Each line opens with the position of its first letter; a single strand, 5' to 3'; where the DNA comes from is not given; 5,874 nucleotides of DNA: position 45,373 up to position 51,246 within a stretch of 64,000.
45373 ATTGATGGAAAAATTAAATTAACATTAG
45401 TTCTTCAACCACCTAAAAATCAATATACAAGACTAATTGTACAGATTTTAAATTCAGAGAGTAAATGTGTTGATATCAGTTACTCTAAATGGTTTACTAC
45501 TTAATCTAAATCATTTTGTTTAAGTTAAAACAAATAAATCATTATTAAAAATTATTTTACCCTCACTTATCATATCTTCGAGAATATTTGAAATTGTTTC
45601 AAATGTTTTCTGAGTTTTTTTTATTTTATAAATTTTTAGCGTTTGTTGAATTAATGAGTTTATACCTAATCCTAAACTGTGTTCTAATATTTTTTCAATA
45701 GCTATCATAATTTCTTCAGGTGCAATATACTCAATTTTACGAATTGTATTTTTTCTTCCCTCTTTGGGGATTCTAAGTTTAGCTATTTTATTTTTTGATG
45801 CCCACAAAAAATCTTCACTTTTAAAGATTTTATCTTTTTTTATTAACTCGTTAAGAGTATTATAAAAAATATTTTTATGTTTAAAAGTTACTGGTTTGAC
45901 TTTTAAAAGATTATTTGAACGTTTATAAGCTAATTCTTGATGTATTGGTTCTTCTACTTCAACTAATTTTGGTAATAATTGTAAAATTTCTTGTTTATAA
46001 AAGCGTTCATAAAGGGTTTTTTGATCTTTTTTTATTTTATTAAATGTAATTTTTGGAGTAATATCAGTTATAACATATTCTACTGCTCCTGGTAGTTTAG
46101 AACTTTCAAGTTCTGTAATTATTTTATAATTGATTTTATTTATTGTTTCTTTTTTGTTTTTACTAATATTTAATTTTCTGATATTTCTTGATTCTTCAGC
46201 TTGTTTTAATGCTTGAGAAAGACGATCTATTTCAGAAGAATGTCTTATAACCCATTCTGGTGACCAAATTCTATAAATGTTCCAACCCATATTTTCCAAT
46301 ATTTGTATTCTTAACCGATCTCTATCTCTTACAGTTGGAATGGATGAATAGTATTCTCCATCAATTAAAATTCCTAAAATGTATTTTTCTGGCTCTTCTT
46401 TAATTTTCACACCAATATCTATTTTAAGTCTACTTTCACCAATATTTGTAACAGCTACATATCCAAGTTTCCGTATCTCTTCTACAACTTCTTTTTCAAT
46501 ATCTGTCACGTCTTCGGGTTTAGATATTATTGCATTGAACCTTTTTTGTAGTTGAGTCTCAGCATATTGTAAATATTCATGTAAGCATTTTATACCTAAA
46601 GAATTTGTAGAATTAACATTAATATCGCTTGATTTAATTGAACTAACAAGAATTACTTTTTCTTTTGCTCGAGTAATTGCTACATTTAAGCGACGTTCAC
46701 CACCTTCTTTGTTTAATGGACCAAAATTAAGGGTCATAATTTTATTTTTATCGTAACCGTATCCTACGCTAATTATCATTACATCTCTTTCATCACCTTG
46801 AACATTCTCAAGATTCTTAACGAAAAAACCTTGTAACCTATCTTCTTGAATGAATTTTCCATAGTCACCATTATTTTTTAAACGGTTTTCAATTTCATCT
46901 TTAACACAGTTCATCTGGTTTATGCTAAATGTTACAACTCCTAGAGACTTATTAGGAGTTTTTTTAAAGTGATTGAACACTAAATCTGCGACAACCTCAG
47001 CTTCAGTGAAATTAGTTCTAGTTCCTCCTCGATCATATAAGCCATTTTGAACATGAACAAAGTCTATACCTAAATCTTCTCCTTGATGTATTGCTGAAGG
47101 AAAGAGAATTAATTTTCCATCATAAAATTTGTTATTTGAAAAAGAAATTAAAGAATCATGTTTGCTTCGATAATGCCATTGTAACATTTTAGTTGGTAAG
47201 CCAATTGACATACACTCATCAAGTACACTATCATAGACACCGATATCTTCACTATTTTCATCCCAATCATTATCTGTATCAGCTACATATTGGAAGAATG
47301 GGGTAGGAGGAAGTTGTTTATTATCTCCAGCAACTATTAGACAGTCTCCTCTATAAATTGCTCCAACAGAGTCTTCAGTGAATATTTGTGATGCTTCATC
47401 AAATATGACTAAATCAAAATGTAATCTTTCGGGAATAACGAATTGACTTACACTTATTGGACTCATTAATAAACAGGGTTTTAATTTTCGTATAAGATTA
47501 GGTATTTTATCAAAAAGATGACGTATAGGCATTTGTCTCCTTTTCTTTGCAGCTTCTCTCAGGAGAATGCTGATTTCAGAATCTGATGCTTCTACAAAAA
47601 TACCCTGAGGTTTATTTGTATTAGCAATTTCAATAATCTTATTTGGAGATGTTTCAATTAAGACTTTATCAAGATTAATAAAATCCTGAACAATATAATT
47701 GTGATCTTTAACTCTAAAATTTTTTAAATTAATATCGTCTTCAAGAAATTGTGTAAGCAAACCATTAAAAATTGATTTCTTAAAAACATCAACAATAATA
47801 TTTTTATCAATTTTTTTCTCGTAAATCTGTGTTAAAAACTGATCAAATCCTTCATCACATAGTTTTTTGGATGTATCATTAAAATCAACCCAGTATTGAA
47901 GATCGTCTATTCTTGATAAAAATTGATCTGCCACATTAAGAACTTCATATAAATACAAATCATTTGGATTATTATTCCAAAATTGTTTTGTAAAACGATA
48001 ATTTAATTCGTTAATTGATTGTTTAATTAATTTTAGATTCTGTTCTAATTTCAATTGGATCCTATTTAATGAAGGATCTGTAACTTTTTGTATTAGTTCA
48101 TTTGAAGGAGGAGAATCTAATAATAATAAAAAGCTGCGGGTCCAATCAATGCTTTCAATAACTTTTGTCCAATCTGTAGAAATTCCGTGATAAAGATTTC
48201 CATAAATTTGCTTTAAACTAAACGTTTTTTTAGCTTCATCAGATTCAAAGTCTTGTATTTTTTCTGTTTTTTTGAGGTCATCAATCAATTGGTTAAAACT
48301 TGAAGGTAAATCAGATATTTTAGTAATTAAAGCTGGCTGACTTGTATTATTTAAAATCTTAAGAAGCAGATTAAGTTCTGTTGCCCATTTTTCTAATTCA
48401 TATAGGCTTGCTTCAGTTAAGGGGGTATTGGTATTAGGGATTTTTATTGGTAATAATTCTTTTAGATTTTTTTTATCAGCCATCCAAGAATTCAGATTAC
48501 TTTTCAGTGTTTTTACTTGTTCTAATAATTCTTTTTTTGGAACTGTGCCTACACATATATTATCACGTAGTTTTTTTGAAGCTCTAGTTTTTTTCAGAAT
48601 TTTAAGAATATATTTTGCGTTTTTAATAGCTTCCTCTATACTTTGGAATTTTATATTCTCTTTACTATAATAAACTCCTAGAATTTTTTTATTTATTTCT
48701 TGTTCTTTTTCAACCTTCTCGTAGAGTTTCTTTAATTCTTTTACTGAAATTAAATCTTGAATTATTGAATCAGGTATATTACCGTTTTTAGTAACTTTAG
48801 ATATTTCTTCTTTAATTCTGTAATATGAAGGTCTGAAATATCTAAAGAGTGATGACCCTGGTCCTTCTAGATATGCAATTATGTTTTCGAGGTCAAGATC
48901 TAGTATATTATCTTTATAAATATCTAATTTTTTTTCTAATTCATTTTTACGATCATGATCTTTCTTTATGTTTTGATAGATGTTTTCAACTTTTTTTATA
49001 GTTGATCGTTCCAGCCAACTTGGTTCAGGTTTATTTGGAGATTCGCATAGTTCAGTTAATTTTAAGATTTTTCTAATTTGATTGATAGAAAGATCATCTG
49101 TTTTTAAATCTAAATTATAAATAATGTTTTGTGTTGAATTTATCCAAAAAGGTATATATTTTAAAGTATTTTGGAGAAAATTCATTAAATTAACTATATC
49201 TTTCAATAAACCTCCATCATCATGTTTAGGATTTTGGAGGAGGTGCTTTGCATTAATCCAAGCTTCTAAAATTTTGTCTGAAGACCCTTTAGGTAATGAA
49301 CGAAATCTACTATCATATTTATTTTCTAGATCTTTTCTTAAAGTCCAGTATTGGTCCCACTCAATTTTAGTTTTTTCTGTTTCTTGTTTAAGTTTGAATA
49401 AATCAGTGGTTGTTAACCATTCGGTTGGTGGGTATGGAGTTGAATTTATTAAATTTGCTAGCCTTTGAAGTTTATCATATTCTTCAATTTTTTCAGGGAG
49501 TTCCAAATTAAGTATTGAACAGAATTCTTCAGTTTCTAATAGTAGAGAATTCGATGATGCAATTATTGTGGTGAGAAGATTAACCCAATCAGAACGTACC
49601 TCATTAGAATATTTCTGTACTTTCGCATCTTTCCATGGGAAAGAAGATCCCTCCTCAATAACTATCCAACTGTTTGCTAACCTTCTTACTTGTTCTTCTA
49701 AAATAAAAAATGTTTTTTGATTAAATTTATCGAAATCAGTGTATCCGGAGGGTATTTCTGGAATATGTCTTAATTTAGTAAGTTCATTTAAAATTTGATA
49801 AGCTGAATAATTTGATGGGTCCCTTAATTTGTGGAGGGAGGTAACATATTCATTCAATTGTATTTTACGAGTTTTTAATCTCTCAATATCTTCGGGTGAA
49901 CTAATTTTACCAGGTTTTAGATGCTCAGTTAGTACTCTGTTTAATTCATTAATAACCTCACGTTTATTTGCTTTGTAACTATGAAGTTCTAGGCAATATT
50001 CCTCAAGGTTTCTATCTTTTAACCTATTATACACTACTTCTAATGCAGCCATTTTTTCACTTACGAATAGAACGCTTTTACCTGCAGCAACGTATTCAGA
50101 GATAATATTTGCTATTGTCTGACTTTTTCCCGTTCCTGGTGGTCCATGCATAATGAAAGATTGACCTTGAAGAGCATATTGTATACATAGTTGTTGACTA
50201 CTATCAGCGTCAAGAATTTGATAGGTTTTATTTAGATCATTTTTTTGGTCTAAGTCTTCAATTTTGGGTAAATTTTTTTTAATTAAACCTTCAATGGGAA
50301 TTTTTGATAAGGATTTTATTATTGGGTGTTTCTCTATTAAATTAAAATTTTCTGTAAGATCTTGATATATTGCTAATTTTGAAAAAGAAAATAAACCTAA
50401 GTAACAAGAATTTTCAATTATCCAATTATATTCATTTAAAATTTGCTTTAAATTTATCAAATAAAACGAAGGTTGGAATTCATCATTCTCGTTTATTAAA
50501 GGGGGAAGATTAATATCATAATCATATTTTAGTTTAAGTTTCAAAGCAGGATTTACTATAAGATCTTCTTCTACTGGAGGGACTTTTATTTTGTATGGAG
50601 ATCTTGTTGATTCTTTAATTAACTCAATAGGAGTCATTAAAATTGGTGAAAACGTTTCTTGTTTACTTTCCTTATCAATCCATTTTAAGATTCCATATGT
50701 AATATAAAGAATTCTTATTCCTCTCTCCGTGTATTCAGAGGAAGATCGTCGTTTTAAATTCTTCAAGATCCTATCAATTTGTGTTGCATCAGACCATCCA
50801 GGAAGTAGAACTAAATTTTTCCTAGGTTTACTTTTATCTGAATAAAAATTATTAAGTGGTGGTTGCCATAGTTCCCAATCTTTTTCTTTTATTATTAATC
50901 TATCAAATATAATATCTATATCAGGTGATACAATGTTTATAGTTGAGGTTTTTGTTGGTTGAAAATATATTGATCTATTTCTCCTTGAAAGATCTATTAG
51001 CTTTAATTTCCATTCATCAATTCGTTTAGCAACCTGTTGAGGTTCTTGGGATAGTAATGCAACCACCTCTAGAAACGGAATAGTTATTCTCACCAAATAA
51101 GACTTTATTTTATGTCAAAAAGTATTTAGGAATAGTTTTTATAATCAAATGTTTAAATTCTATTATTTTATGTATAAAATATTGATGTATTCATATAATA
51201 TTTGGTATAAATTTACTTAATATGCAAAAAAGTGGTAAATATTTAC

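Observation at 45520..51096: Giant 1858-aa single-gene helicase-nuclease with the Hhe defence-system architecture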

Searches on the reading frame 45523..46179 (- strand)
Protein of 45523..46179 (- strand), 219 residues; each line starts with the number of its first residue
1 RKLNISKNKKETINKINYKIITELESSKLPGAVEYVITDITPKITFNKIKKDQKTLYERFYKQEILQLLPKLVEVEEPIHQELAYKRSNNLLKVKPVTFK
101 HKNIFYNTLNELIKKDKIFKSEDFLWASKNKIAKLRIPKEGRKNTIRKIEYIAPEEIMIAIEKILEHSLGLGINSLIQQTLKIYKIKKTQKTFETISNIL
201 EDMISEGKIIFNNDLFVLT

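Call 14: search_protein_families(library=pfam, proteins=[window:45523-46179:-], max_evalue=10)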
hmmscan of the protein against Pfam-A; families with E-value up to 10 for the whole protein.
window:45523-46179:- (219 aa): 3 families
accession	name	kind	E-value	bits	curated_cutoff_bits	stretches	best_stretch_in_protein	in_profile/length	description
PF11784.13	DUF3320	-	0.036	14.5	25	1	56-87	3-34/50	Protein of unknown function (DUF3320)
PF10264.15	Stork_head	-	0.055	14.2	27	1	102-121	51-70/79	Winged helix Storkhead-box1 domain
PF08672.17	ANAPC2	-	0.071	14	23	1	177-216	17-58/60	Anaphase promoting complex (APC) subunit 2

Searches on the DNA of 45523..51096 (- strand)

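Call 78: search_dna_similar(query=L059:11200-15148:+, collection=ecoli_genomes, mode=distant, max_rows=12)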
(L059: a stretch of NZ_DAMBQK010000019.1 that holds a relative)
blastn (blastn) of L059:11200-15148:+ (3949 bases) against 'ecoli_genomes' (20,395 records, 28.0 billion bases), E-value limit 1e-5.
No match.

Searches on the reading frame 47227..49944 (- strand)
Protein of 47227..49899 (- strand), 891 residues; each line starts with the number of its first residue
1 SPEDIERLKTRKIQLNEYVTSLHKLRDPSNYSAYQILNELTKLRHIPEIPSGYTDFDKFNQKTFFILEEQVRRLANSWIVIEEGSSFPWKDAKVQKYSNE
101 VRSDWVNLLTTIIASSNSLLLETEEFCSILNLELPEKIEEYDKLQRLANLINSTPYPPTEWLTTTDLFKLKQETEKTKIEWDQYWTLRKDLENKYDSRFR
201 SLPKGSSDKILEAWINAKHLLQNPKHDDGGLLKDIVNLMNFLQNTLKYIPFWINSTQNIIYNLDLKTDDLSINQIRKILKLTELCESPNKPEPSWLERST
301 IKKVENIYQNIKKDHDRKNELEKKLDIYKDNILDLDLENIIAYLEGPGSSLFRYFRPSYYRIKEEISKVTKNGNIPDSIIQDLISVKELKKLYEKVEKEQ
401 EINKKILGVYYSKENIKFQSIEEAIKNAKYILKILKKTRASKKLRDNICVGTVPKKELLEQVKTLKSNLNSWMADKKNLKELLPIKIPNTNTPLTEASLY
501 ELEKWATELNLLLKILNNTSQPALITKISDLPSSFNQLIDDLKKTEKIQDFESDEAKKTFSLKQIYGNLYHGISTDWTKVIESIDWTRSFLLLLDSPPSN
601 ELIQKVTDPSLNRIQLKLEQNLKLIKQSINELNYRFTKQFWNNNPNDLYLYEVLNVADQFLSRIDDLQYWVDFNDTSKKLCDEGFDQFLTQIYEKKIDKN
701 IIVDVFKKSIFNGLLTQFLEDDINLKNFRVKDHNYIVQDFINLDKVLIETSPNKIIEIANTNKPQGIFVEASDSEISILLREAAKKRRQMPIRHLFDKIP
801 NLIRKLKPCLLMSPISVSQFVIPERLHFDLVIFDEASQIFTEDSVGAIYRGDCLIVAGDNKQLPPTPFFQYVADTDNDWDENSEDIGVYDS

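Call 14: search_protein_families(library=pfam, proteins=[window:47227-49899:-], max_evalue=10)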
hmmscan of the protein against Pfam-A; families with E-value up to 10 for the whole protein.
window:47227-49899:- (891 aa): 1 family
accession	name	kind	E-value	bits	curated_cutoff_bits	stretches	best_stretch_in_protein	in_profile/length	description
PF13086.12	AAA_11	-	6.3e-05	23.3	27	1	826-866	211-253/257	AAA domain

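Call 68: predict_structure(alignment_id=A3)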
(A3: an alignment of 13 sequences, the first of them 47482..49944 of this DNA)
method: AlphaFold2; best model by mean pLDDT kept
length: 821 residues; sequences in the alignment: 13
mean_pLDDT: 83.8   pTM: 0.43
mean pLDDT of the five models: 83.8, 82.5, 81.8, 81.6, 81.2
residues with pLDDT >= 90: 323; 70-90: 391; 50-70: 56; < 50: 51
segments of 3 or more residues with pLDDT < 50: 1-14, 786-791, 797-821
pLDDT, mean of each block of 10 residues (from residue 1): 41 56 73 85 87 86 87 88 93 90 91 92 94 91 88 90 88 89 91 89 91 90 93 84 82 94 93 89 85 89 89 89 89 88 86 85 74 82 85 87 89 86 81 88 88 86 88 89 92 89 85 92 94 93 88 93 90 88 88 91 89 87 82 90 91 83 90 93 94 92 91 91 92 86 64 62 57 53 48 48 41 37 32
secondary structure, 60 per line:
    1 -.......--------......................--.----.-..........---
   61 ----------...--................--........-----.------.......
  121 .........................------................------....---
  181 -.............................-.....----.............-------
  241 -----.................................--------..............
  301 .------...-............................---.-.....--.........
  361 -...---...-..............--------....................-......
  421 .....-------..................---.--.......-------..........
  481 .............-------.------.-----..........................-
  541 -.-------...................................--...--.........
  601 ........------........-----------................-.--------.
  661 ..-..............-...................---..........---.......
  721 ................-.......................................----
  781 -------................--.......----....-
elements in order (helices of 4 or more, strands of 3 or more residues): H2-8 H17-38 H48-57 H76-91 H94-101 H114-145 H153-167 H174-177 H182-209 H212-216 H221-233 H246-278 H287-301 H313-339 H345-349 H352-360 H372-384 H394-413 H415-425 H433-450 H457-463 H471-493 H514-539 H550-584 H592-608 H615-622 H634-649 H665-677 H679-697 H701-710 H714-736 H738-776 H788-803 H806-812 H817-820

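Call 70: fold_search(model_id=the predicted structure, library=pdb)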
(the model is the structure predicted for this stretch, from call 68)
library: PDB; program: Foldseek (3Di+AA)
matches with E <= 10: 269; with E <= 0.001: 2
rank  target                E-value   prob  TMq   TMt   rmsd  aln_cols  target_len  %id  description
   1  9gm7_A                1.3e-04  0.87  0.11  0.07  65.6       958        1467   10  MukBEF in a nucleotide-bound state with open neck gate (monomer) (released 2025-03-26)
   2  7nyx_A                9.5e-04  0.75  0.12  0.08  64.6       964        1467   11  Cryo-EM structure of the MukBEF-MatP-DNA monomer (closed conformation) (released 2021-07-07)
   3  9qe0_B                1.9e-03  0.20  0.07  0.05  56.6       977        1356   11  Neobacillus vireti Wadjet-II JetABC dimer (released 2025-06-25)
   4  9gm6_A                4.9e-03  0.35  0.09  0.08  45.6       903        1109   11  MukBEF in a nucleotide-bound state with open neck gate (heads core) (released 2025-03-26)
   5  9qe0_A                1.4e-02  0.13  0.07  0.05  57.6       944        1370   11  Neobacillus vireti Wadjet-II JetABC dimer (released 2025-06-25)
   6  6yvu_A                1.6e-02  0.15  0.08  0.07  44.2       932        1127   11  Condensin complex from S.cerevisiae ATP-free apo non-engaged state (released 2020-07-15)
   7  7ogt_B                1.8e-02  0.13  0.07  0.08  50.3       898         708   11  Folded elbow of cohesin (released 2021-07-28)
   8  7qcd_B                2.1e-02  0.23  0.10  0.09  78.3       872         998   11  CryoEM structure of the Smc5/6-holocomplex (composite structure) (released 2022-09-21)
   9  9e5c_6a               2.1e-02  0.18  0.08  0.03  51.8       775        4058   11  Cryo-EM structure of 96 nm repeat of microtubule doublet from T. brucei flagellum (released 2025-03-12)
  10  9y6s_6z               2.3e-02  0.16  0.07  0.02  46.2       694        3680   10  96-nm repeat of the Leishmania tarentolae doublet microtubule (released 2025-12-17)
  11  9gm6_B                3.3e-02  0.21  0.11  0.08  35.6       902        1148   12  MukBEF in a nucleotide-bound state with open neck gate (heads core) (released 2025-03-26)
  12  7nyw_B                3.4e-02  0.33  0.10  0.10  23.8       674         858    9  Cryo-EM structure of the MukBEF-MatP-DNA head module (released 2021-07-07)
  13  8i4x_B                3.5e-02  0.11  0.07  0.06  74.6       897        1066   12  Cryo-EM structure of 5-subunit Smc5/6 (released 2024-06-26)
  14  6z9l_A                4.4e-02  0.14  0.08  0.08  76.9       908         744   10  Enterococcal PrgA (released 2020-09-16)
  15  7yqh_B                5.6e-02  0.10  0.07  0.06  76.4       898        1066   12  Cryo-EM structure of 8-subunit Smc5/6 (released 2024-01-31)
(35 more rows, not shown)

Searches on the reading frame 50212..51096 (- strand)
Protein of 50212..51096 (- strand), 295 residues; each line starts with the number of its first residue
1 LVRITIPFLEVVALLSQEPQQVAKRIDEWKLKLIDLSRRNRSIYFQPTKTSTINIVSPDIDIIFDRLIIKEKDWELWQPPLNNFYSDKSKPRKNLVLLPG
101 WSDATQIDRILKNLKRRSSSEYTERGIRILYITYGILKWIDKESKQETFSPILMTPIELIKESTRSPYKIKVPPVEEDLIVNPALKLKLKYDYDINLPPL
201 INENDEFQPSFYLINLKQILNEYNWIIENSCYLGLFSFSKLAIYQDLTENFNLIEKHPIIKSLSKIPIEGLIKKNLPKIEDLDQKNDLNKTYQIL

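Call 58: predict_structure(alignment_id=A2)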
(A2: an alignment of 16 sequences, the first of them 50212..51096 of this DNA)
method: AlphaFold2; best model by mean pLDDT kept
length: 295 residues; sequences in the alignment: 16
mean_pLDDT: 78.2   pTM: 0.72
mean pLDDT of the five models: 78.2, 74.9, 74.4, 74.4, 71.4
residues with pLDDT >= 90: 98; 70-90: 117; 50-70: 55; < 50: 25
segments of 3 or more residues with pLDDT < 50: 1-7, 84-91, 290-295
pLDDT, mean of each block of 10 residues (from residue 1): 45 61 76 71 84 93 92 88 49 75 83 92 84 95 89 94 89 81 89 87 71 91 91 87 72 75 70 56 54 37
secondary structure, 60 per line:
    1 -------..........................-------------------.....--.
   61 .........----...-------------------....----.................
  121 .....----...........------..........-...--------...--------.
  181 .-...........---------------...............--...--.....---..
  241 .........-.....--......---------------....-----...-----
elements in order: H8-33 E53-57 H60-69 E74-76 E96-99 H104-125 E130-140 E147-156 E158-160 E169-171 H183-193 H209-223 E226-228 E231-235 H239-249 H251-255 H258-263 H279-282

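Call 62: fold_search(model_id=the predicted structure, library=pdb)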
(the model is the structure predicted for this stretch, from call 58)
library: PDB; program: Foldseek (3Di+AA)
matches with E <= 10: 549; with E <= 0.001: 0
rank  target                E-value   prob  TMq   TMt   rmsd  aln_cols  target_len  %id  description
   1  4n3g                  6.3e-03  0.18  0.09  0.10  18.1       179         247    9  Crystal structure of eukaryotic translation initiation factor eIF5B (870-1116) from Chaetomium thermophilum, domains III (released 2014-07-09)
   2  4n3n                  2.6e-02  0.11  0.10  0.06  18.6       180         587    8  Crystal structure of eukaryotic translation initiation factor eIF5B (517-1116) from Chaetomium thermophilum, apo form (released 2014-07-09)
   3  8fbp_D                8.0e-02  0.07  0.10  0.09  17.1       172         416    8  Glutamine synthetase from Pseudomonas aeruginosa, filament double-unit in compressed conformation (released 2024-02-14)
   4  8fbp_M                9.0e-02  0.07  0.11  0.10  18.4       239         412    9  Glutamine synthetase from Pseudomonas aeruginosa, filament double-unit in compressed conformation (released 2024-02-14)
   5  5zlp_J                9.5e-02  0.06  0.11  0.07  22.2       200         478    9  Crystal structure of glutamine synthetase from helicobacter pylori (released 2018-08-29)
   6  8fbp_E                1.4e-01  0.06  0.11  0.09  18.6       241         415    9  Glutamine synthetase from Pseudomonas aeruginosa, filament double-unit in compressed conformation (released 2024-02-14)
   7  9swn_A                1.4e-01  0.04  0.09  0.04  23.9       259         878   12  Cryo-EM structure of yeast telomerase holoenzyme (released 2026-04-08)
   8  8fbp_A                1.6e-01  0.06  0.11  0.09  18.7       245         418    8  Glutamine synthetase from Pseudomonas aeruginosa, filament double-unit in compressed conformation (released 2024-02-14)
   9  7drt_B                1.6e-01  0.03  0.09  0.07  22.9       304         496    9  Human Wntless in complex with Wnt3a (released 2021-07-14)
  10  4b7b                  1.7e-01  0.04  0.09  0.09  20.1       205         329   10  Eg5-3 (released 2013-07-31)
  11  8fbp_J                1.9e-01  0.05  0.11  0.09  17.3       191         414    9  Glutamine synthetase from Pseudomonas aeruginosa, filament double-unit in compressed conformation (released 2024-02-14)
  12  8fbp_V                1.9e-01  0.04  0.11  0.09  18.1       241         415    8  Glutamine synthetase from Pseudomonas aeruginosa, filament double-unit in compressed conformation (released 2024-02-14)
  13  8fbp_B                2.2e-01  0.05  0.11  0.09  18.6       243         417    8  Glutamine synthetase from Pseudomonas aeruginosa, filament double-unit in compressed conformation (released 2024-02-14)
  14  8fbp_I                2.9e-01  0.04  0.10  0.08  17.4       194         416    8  Glutamine synthetase from Pseudomonas aeruginosa, filament double-unit in compressed conformation (released 2024-02-14)
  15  8fbp_H                3.1e-01  0.04  0.11  0.09  18.6       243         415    7  Glutamine synthetase from Pseudomonas aeruginosa, filament double-unit in compressed conformation (released 2024-02-14)
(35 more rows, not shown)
